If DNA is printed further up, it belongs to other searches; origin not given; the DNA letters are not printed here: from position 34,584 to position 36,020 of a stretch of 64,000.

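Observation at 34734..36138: Compact RiPP cassette: six-cysteine precursor peptide followed by a radical SAM/SPASM maturase (ranthipeptide/SCIFF-like) inside a mobile island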

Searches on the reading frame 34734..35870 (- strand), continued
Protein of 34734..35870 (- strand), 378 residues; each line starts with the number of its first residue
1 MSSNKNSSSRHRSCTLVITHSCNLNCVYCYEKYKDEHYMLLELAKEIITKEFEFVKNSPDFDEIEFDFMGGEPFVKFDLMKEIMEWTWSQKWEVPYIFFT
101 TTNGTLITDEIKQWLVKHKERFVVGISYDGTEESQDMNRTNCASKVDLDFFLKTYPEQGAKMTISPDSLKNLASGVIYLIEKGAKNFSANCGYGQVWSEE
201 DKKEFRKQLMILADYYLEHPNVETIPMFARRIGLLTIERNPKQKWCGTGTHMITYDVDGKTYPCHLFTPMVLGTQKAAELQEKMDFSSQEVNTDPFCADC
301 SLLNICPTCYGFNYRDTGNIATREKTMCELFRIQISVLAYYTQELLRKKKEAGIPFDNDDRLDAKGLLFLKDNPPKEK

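Call 22: search_solved_structures(query=A1, max_evalue=0.001, show_alignments=1)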
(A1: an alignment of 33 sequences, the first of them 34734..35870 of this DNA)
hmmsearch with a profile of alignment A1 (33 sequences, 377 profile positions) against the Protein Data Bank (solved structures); distinct sequences matched with E-value up to 0.001: 21.
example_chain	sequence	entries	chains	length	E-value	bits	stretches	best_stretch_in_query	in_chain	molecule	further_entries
5wgg_A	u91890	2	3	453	1.1e-37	133.2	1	7-342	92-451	Radical SAM domain protein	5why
9gm3_A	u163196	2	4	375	1.4e-17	67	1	8-145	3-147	ChlB radical SAM domain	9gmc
4k37_A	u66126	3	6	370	1.6e-17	66.9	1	21-309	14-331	Anaerobic sulfatase-maturating enzyme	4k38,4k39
4k36_A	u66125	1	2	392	1.6e-17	66.8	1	21-331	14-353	Anaerobic sulfatase-maturating enzyme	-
8vpo_A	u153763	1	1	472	1.6e-16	63.6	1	9-337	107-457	Radical SAM core domain-containing protein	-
9dfn_A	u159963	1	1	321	5.8e-08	35.4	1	17-157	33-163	Radical SAM core domain-containing protein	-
9dfu_A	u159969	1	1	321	7.9e-08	34.9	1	18-157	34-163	Radical SAM core domain-containing protein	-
7n7h_A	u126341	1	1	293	1.4e-06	30.8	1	18-136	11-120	VIPERIN-LIKE ENZYME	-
5vsl_A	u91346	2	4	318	2.8e-05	26.5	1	14-133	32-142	Radical S-adenosyl methionine domain-containing protein 2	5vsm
6q2p_A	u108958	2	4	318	2.8e-05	26.5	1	14-133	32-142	Radical S-adenosyl methionine domain-containing protein 2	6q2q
7tol_A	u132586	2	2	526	8.9e-05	24.9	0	12-79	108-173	glycerol dibiphytanyl glycerol tetraether - macrocyclic archaeol synthase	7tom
8ai3_A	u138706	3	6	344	9.2e-05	24.8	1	10-129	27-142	Putative peptide biosynthesis protein YydG | Radical SAM core domain-containing protein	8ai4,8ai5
8ai1_A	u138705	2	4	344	9.6e-05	24.8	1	10-129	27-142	Putative peptide biosynthesis protein YydG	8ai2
6b4c_A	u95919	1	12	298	9.7e-05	24.8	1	20-137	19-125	Viperin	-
8ai6_A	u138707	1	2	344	9.7e-05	24.8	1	10-129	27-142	Putative peptide biosynthesis protein YydG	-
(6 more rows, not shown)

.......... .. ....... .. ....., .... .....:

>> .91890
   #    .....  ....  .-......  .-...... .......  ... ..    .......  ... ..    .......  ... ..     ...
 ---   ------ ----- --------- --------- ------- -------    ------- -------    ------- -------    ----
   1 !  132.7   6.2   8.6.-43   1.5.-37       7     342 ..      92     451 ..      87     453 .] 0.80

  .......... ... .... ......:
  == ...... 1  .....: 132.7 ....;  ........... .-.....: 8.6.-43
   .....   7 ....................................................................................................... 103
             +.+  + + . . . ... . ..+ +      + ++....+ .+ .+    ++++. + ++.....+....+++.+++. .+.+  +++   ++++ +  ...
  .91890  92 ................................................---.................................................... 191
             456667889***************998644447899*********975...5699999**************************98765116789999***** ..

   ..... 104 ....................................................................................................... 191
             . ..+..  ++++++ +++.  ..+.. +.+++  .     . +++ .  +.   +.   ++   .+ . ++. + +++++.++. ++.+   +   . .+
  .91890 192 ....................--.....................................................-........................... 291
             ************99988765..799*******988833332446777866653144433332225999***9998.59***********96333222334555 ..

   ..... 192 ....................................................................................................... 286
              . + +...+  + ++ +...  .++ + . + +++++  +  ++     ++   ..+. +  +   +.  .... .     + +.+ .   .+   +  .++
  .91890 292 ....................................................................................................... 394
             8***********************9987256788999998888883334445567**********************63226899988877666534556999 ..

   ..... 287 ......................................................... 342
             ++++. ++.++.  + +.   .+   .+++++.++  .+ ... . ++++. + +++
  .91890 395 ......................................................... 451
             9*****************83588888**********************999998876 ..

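Call 25: search_protein_families(library=pfam, proteins=[L083:4091-4366:+, L025:1446-1757:+, L014:5137-5409:+, L032:1285-1530:+, L028:3743-3937:+, L017:3250-3504:+], max_evalue=10)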
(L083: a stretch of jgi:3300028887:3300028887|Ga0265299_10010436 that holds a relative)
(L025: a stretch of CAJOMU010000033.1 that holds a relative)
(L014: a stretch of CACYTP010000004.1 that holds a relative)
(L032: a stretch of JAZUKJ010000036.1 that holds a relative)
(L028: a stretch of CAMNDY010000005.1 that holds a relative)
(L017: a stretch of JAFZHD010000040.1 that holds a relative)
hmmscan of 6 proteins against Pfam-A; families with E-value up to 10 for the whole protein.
L083:4091-4366:+ (91 aa): 0 families

L025:1446-1757:+ (103 aa): 0 families

L014:5137-5409:+ (90 aa): 1 family
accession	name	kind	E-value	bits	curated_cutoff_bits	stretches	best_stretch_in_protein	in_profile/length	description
PF12345.13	DUF3641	-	0.025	15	24.9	1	5-49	91-134/134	Protein of unknown function (DUF3641)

L032:1285-1530:+ (81 aa): 1 family
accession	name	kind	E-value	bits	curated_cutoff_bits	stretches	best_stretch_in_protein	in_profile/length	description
PF02363.24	C_tripleX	-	5.4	7.9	22.9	1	45-60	2-17/17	Cysteine rich repeat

L028:3743-3937:+ (64 aa): 1 family
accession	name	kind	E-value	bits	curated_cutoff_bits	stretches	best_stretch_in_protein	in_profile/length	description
PF03504.19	Chlam_OMP6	-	0.064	14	34.1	1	9-45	7-40/91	Chlamydia cysteine-rich outer membrane protein 6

L017:3250-3504:+ (84 aa): 1 family
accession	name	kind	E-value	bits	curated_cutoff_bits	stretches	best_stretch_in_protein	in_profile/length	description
PF12345.13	DUF3641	-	0.0087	16.5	24.9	1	17-53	97-133/134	Protein of unknown function (DUF3641)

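Call 26: search_protein_families(library=ncbifam, proteins=[L083:4091-4366:+, L025:1446-1757:+, L014:5137-5409:+, L032:1285-1530:+, L028:3743-3937:+, L017:3250-3504:+], max_evalue=1)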
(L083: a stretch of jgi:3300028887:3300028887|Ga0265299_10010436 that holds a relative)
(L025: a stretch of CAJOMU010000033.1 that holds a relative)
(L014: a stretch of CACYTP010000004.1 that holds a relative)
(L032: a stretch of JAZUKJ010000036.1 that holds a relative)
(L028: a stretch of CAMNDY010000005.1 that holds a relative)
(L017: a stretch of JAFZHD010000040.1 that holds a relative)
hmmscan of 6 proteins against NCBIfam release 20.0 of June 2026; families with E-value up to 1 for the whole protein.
L083:4091-4366:+ (91 aa): 2 families
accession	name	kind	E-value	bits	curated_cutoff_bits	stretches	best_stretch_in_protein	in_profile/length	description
TIGR04114.1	tSAM_targ_Cxxx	repeat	0.00014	22.2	20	1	66-82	2-18/18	Cys-rich repeat-containing protein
TIGR04117.1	Syntroph_Cxxx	paralog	0.024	14.7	50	0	30-86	50-97/98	Cys-Xaa-Xaa-Xaa repeat radical SAM target protein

L025:1446-1757:+ (103 aa): 2 families
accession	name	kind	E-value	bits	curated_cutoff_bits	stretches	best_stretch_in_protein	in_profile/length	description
TIGR04114.1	tSAM_targ_Cxxx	repeat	0.0015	19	20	0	65-82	1-18/18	Cys-rich repeat-containing protein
TIGR04117.1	Syntroph_Cxxx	paralog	0.021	14.9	50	0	37-74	57-93/98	Cys-Xaa-Xaa-Xaa repeat radical SAM target protein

L014:5137-5409:+ (90 aa): 4 families
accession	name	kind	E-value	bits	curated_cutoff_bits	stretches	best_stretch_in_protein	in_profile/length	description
TIGR04114.1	tSAM_targ_Cxxx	repeat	2.7e-06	27.6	20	1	37-51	1-15/18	Cys-rich repeat-containing protein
TIGR04117.1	Syntroph_Cxxx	paralog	0.0029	17.7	50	2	33-62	68-97/98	Cys-Xaa-Xaa-Xaa repeat radical SAM target protein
NF038033.1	FEA1_rel_lipo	equivalog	0.2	10.3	250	1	22-85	20-83/406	FEA1-related lipoprotein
TIGR03601.1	B_an_ocin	subfamily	0.82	10.3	35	0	2-76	12-82/88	heterocycloanthracin/sonorensin family bacteriocin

L032:1285-1530:+ (81 aa): 2 families
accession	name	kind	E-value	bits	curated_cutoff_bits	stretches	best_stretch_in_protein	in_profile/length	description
TIGR04117.1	Syntroph_Cxxx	paralog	0.00025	21.1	50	2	8-66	35-93/98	Cys-Xaa-Xaa-Xaa repeat radical SAM target protein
TIGR04118.1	Cxxx_AC3_0185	subfamily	0.059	13.4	35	1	43-67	22-46/46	AC3_0185 family rSAM-modified Cys-rich RiPP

L028:3743-3937:+ (64 aa): 0 families

L017:3250-3504:+ (84 aa): 3 families
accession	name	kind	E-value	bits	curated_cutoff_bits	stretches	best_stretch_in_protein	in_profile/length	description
TIGR03601.1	B_an_ocin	subfamily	0.0021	18.6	35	1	34-76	34-82/88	heterocycloanthracin/sonorensin family bacteriocin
TIGR04167.1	rSAM_SeCys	equivalog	0.009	15.3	300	1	16-53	264-301/303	arsenosugar biosynthesis radical SAM (seleno)protein ArsS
TIGR04114.1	tSAM_targ_Cxxx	repeat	0.081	13.4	20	1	57-74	1-18/18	Cys-rich repeat-containing protein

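Call 41: predict_structure(alignment_id=A1)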
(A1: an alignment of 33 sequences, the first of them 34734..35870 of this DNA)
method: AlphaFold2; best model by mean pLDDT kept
length: 378 residues; sequences in the alignment: 33
mean_pLDDT: 91.4   pTM: 0.89
mean pLDDT of the five models: 91.4, 91.4, 90.9, 90.0, 89.9
residues with pLDDT >= 90: 289; 70-90: 64; 50-70: 18; < 50: 7
segments of 3 or more residues with pLDDT < 50: 1-7
pLDDT, mean of each block of 10 residues (from residue 1): 43 96 93 96 99 95 96 98 99 97 97 98 97 95 95 93 96 98 92 93 99 98 93 82 64 94 94 91 76 79 86 89 89 97 98 96 96 81
secondary structure, 60 per line:
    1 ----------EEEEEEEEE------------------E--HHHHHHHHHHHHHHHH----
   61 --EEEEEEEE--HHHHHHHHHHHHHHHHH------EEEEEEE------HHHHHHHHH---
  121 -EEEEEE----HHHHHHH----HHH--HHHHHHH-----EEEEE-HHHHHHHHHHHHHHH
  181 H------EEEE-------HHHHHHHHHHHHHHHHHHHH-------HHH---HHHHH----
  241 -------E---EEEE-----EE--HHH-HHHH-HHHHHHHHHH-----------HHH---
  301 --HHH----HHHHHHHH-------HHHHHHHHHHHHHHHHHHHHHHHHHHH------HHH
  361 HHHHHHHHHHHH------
elements in order: E11-19 H41-56 E63-70 H73-89 E96-102 H109-117 E122-127 H132-138 H148-154 E160-164 H166-181 E188-191 H199-218 H232-236 E252-255 H269-272 H274-283 H310-317 H325-351 H358-372

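Call 46: fold_search(model_id=the predicted structure, library=pdb)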
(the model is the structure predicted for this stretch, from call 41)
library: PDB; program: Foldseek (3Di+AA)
matches with E <= 10: 1033; with E <= 0.001: 58
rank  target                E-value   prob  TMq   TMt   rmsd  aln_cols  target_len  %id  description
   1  5wgg_A                8.9e-19  1.00  0.68  0.59   6.0       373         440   23  Structural Insights into Thioether Bond Formation in the Biosynthesis of Sactipeptides (released 2017-07-26)
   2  5why_B                1.2e-17  1.00  0.68  0.62   4.7       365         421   23  Structural Insights into Thioether Bond Formation in the Biosynthesis of Sactipeptides (released 2017-07-26)
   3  5why_A                7.0e-17  1.00  0.67  0.62   5.2       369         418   22  Structural Insights into Thioether Bond Formation in the Biosynthesis of Sactipeptides (released 2017-07-26)
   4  4k37_A                8.2e-15  1.00  0.67  0.69   5.3       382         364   18  Native anSMEcpe with bound AdoMet (released 2013-05-08)
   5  4k36_A                2.3e-14  1.00  0.66  0.66   6.7       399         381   19  His6 tagged anSMEcpe with bound AdoMet (released 2013-05-08)
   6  4k38_A                3.3e-14  1.00  0.67  0.68   5.7       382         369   18  Native anSMEcpe with bound AdoMet and Kp18Cys peptide (released 2013-05-08)
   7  4k39_A                3.9e-14  1.00  0.66  0.69   5.9       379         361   19  Native anSMEcpe with bound AdoMet and Cp18Cys peptide (released 2013-05-08)
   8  4k37_B                4.3e-14  1.00  0.63  0.65   6.2       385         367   18  Native anSMEcpe with bound AdoMet (released 2013-05-08)
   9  4k38_B                5.2e-14  1.00  0.67  0.69   5.7       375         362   19  Native anSMEcpe with bound AdoMet and Kp18Cys peptide (released 2013-05-08)
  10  4k39_B                9.2e-14  1.00  0.66  0.69   5.8       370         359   19  Native anSMEcpe with bound AdoMet and Cp18Cys peptide (released 2013-05-08)
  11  4k36_B                6.5e-13  1.00  0.64  0.66   6.1       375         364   19  His6 tagged anSMEcpe with bound AdoMet (released 2013-05-08)
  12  9gmc_A                2.7e-12  1.00  0.68  0.69   5.2       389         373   17  Crystal structure of the complex formed between the radical SAM protein ChlB and the R3A mutant of ChlA (released 2025-06-25)
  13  9gm3_A                5.7e-12  1.00  0.66  0.66   6.5       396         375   18  Crystal structure of the complex formed between the radical SAM protein ChlB and the leader region of its precursor su (released 2025-06-25)
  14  9gm3_C                9.6e-12  1.00  0.66  0.67   5.4       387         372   19  Crystal structure of the complex formed between the radical SAM protein ChlB and the leader region of its precursor su (released 2025-06-25)
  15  9gmc_C                1.0e-11  1.00  0.67  0.68   5.2       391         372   19  Crystal structure of the complex formed between the radical SAM protein ChlB and the R3A mutant of ChlA (released 2025-06-25)
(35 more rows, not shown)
